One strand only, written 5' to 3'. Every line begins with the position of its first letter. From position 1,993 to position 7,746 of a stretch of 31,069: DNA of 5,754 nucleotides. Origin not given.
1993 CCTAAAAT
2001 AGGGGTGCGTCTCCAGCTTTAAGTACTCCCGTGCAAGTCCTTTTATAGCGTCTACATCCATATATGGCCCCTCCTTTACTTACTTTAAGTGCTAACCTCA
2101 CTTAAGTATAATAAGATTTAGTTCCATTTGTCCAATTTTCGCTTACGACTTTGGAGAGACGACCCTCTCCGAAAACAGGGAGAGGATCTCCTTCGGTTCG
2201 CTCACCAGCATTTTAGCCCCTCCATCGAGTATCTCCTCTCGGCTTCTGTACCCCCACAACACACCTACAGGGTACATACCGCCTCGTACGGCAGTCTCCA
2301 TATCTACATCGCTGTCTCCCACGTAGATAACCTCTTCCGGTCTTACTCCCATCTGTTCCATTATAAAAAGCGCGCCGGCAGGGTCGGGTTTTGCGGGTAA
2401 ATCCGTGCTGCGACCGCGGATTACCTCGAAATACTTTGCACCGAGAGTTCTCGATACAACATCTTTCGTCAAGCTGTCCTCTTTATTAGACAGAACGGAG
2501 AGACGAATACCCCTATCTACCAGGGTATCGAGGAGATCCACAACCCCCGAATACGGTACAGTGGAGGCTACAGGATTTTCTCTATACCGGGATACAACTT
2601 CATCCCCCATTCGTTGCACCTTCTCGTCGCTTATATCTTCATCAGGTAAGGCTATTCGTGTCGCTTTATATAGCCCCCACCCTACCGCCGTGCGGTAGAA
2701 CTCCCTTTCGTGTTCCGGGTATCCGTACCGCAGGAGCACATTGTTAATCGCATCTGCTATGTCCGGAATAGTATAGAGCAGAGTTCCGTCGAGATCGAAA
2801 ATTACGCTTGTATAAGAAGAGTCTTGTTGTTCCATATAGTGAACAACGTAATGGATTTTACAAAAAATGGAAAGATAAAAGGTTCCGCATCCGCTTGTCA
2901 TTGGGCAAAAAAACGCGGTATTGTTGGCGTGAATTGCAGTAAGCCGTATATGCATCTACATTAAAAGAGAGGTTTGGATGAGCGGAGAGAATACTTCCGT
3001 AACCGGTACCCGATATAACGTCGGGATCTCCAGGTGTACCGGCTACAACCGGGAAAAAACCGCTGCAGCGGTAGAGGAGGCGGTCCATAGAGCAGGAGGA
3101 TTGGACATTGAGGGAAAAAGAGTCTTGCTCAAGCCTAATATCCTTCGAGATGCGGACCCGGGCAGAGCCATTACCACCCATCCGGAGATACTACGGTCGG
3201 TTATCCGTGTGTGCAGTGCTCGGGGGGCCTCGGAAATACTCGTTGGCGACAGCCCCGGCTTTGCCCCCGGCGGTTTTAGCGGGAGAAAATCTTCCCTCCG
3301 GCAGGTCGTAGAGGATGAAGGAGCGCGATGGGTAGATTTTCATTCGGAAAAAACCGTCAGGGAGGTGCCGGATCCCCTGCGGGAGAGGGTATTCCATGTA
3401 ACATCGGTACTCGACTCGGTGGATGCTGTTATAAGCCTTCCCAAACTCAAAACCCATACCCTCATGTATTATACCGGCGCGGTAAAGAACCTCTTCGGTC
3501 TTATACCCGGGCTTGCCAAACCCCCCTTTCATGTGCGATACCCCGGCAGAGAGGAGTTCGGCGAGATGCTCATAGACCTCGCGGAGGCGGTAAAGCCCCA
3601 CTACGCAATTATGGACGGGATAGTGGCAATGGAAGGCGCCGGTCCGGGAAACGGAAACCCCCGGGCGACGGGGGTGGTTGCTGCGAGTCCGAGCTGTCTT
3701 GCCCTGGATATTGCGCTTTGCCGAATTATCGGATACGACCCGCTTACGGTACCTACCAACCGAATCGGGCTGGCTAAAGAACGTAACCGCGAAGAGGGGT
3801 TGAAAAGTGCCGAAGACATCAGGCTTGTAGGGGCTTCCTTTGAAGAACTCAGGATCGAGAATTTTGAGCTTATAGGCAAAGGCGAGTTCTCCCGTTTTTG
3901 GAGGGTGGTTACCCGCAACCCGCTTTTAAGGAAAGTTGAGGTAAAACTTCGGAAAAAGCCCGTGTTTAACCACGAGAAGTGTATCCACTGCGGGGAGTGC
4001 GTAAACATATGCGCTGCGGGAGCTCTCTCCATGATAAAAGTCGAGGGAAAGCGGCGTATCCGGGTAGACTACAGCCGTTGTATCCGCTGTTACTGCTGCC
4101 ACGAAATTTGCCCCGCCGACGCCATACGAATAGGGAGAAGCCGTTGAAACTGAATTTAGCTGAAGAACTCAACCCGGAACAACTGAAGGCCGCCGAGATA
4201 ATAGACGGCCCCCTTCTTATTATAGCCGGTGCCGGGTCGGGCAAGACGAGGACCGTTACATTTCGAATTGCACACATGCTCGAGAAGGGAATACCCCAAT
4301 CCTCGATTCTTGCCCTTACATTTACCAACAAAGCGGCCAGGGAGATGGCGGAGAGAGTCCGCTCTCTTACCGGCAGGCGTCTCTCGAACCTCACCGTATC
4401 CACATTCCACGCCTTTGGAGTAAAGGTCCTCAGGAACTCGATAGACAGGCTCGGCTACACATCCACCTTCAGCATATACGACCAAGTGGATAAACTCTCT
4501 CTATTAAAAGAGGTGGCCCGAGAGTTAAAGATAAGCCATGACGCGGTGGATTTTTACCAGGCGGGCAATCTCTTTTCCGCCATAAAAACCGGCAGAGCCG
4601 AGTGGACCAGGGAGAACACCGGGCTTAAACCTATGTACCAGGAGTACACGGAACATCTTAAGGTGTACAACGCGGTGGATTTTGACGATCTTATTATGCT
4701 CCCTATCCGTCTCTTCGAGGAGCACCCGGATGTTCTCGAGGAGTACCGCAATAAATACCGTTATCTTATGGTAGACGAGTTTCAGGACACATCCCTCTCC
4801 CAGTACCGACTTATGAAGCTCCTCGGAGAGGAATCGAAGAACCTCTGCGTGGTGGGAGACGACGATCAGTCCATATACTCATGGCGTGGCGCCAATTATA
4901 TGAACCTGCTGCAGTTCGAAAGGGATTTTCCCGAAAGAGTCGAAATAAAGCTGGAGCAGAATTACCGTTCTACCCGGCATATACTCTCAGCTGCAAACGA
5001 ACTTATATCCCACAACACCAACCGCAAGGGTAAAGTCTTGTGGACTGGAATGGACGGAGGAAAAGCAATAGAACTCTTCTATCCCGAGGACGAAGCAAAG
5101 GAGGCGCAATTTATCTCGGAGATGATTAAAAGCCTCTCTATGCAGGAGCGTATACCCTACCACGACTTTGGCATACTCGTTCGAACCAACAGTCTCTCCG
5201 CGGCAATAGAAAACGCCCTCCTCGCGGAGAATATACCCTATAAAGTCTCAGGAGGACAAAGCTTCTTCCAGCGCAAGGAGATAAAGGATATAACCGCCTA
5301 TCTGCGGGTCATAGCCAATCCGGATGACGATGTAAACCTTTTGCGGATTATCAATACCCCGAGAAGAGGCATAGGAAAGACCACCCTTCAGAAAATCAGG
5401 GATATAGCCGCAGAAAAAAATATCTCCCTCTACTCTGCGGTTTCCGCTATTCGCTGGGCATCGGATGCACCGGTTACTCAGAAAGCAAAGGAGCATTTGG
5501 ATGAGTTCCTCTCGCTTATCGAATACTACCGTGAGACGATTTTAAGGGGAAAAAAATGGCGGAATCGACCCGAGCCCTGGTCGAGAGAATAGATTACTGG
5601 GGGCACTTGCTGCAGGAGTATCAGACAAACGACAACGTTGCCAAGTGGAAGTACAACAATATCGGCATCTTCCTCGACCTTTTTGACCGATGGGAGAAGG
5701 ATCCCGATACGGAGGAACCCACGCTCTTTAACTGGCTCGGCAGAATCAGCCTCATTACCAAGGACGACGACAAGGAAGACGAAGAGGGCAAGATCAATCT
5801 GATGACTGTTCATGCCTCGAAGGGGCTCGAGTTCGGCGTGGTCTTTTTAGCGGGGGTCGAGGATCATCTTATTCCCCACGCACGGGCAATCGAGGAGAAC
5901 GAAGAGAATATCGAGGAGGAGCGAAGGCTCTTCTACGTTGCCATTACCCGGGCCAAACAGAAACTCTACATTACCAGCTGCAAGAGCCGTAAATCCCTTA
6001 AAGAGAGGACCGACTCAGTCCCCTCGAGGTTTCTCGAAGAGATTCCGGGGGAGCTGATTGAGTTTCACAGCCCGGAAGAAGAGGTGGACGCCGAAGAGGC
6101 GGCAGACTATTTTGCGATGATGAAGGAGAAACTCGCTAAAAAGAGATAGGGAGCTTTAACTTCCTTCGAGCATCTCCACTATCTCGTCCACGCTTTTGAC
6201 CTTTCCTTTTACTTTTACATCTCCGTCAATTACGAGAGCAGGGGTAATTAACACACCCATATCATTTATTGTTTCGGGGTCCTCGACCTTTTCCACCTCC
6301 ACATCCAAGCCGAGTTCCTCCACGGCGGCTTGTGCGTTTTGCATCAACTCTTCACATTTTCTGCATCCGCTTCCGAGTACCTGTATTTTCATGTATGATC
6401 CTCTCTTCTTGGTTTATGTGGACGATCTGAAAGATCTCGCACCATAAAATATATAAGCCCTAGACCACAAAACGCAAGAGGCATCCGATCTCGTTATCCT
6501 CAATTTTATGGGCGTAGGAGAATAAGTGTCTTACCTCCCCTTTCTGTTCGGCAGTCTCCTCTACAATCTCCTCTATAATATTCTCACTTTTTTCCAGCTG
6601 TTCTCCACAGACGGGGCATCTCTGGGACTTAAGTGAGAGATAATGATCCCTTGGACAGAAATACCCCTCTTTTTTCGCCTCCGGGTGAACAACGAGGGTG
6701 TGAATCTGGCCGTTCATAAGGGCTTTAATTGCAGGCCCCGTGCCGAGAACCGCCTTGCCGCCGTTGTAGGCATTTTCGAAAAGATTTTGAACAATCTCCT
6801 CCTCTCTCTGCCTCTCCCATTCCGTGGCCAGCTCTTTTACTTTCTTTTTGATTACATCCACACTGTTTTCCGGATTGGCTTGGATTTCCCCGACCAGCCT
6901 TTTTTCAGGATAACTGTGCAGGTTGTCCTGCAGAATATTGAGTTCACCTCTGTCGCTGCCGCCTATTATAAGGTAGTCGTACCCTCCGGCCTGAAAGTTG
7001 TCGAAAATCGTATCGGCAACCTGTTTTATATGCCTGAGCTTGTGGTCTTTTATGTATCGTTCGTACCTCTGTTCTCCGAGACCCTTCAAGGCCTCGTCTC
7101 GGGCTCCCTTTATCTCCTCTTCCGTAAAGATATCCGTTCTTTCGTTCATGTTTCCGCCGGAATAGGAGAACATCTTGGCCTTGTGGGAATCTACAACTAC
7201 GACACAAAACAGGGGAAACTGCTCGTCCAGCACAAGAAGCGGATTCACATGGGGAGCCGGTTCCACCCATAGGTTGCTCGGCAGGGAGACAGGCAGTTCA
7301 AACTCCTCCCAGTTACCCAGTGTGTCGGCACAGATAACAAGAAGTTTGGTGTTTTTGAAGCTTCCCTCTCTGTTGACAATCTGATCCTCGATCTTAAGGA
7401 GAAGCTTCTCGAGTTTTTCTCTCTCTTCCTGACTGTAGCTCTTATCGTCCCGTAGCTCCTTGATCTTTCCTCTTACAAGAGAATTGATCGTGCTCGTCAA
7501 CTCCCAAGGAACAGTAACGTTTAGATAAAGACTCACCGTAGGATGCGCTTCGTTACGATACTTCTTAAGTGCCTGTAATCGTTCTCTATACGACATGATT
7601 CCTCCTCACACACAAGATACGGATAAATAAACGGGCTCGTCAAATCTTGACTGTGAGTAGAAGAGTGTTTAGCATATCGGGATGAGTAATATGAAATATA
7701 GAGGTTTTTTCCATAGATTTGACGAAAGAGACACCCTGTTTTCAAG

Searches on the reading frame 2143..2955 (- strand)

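Call 21: search_protein_families(library=pfam, proteins=[window:2143-2955:-], max_evalue=0.00001)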
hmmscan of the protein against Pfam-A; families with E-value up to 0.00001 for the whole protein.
window:2143-2955:- (270 aa): 4 families
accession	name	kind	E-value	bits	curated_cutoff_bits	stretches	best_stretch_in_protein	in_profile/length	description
PF13419.12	HAD_2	-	1.8e-33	116.6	23.8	1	51-232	1-178/178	Haloacid dehalogenase-like hydrolase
PF00702.32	Hydrolase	-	4.1e-25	89.7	26.4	1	51-226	4-191/191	haloacid dehalogenase-like hydrolase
PF12710.13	HAD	-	4.4e-09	37.5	27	1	51-221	1-187/189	haloacid dehalogenase-like hydrolase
PF13242.12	Hydrolase_like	-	4.7e-07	30.1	22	1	189-244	4-60/75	HAD-hyrolase-like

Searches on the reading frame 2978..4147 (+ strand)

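Call 21: search_protein_families(library=pfam, proteins=[window:2978-4147:+], max_evalue=0.00001)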
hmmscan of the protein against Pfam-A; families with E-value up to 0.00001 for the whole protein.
window:2978-4147:+ (389 aa): 8 families
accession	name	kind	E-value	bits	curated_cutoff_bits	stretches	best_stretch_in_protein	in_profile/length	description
PF04015.17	DUF362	-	6.1e-51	173.8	24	1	49-249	1-200/200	Domain of unknown function (DUF362)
PF00037.32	Fer4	-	3.2e-11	43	21.1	0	328-349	1-22/24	4Fe-4S binding domain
PF12837.12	Fer4_6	-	2.2e-10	40.4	25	1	327-350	1-24/24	4Fe-4S binding domain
PF14697.11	Fer4_21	-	1e-09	38.8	35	1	331-384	4-58/59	4Fe-4S dicluster domain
PF12838.12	Fer4_7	-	3.8e-09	37.3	27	1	334-382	1-52/52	4Fe-4S dicluster domain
PF12797.12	Fer4_2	-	4.9e-08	32.9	24.5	0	327-347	2-22/22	4Fe-4S binding domain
PF13237.11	Fer4_10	-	4.5e-07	30.1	25.5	1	328-379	2-53/53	4Fe-4S dicluster domain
PF13187.11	Fer4_9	-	3.1e-06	27.5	27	1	334-383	1-52/52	4Fe-4S dicluster domain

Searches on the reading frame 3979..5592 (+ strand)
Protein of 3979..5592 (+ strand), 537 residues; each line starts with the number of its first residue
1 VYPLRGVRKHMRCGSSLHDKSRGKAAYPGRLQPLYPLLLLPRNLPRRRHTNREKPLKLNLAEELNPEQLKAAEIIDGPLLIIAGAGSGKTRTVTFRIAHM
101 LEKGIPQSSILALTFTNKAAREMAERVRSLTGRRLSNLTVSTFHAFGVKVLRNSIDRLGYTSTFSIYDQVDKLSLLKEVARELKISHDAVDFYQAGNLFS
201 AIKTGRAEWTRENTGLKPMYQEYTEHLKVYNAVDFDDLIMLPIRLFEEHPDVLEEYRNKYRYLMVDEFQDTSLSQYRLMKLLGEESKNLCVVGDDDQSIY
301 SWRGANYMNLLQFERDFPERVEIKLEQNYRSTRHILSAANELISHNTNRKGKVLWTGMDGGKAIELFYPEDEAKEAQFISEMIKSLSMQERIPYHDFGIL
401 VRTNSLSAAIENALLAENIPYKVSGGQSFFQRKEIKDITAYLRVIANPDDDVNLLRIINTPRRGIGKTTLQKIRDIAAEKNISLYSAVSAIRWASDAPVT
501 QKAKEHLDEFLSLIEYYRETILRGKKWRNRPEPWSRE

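Call 21: search_protein_families(library=pfam, proteins=[window:3979-5592:+], max_evalue=0.00001)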
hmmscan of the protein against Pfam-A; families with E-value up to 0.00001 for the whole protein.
window:3979-5592:+ (537 aa): 4 families
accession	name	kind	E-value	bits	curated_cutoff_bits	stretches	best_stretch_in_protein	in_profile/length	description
PF00580.27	UvrD-helicase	-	2.7e-85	286.8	23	1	64-318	1-271/271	UvrD/REP helicase N-terminal domain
PF13361.12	UvrD_C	-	1.4e-42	146.8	25.6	1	323-484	1-161/350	UvrD-like helicase C-terminal domain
PF13245.12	AAA_19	-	7.4e-25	88.1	25.1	1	75-301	10-132/134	AAA domain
PF13604.12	AAA_30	-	3.5e-08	33.8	27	0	63-127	1-66/191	AAA domain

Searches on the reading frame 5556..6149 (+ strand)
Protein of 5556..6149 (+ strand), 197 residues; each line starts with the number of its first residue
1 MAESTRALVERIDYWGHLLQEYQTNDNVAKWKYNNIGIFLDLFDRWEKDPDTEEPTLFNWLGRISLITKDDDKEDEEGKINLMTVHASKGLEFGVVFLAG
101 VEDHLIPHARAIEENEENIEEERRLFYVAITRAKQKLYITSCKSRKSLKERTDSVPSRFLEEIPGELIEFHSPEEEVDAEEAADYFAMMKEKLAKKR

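Call 21: search_protein_families(library=pfam, proteins=[window:5556-6149:+], max_evalue=0.00001)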
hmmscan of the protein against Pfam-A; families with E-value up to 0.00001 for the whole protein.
window:5556-6149:+ (197 aa): 2 families
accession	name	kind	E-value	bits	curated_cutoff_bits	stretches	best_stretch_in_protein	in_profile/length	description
PF13361.12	UvrD_C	-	2.1e-34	119.9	25.6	1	26-143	234-349/350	UvrD-like helicase C-terminal domain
PF13538.12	UvrD_C_2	-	2.1e-12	47.2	27.4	1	117-139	29-51/52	UvrD-like helicase C-terminal domain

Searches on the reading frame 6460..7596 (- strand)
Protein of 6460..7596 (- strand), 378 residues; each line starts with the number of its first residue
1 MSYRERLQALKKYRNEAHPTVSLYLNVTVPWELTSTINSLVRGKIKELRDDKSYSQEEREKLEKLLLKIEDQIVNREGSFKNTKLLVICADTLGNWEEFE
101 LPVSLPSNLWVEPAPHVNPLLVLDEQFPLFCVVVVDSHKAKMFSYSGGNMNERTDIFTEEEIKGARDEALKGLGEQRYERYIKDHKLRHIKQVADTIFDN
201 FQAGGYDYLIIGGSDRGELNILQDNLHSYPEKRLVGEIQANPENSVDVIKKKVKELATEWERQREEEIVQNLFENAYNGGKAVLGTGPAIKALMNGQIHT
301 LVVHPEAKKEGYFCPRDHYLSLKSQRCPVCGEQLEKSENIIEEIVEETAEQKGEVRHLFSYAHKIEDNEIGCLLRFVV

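Call 21: search_protein_families(library=pfam, proteins=[window:6460-7596:-], max_evalue=0.00001)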
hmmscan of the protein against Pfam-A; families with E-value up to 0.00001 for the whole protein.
window:6460-7596:- (378 aa): 2 families
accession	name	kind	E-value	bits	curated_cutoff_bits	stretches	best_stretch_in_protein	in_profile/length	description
PF18854.6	baeRF_family10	-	1.2e-14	55.2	27.1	1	115-242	1-127/143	Bacterial archaeo-eukaryotic release factor family 10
PF18856.6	baeRF_family12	-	1.4e-08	35.8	27.7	1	132-244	4-128/138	Bacterial archaeo-eukaryotic release factor family 12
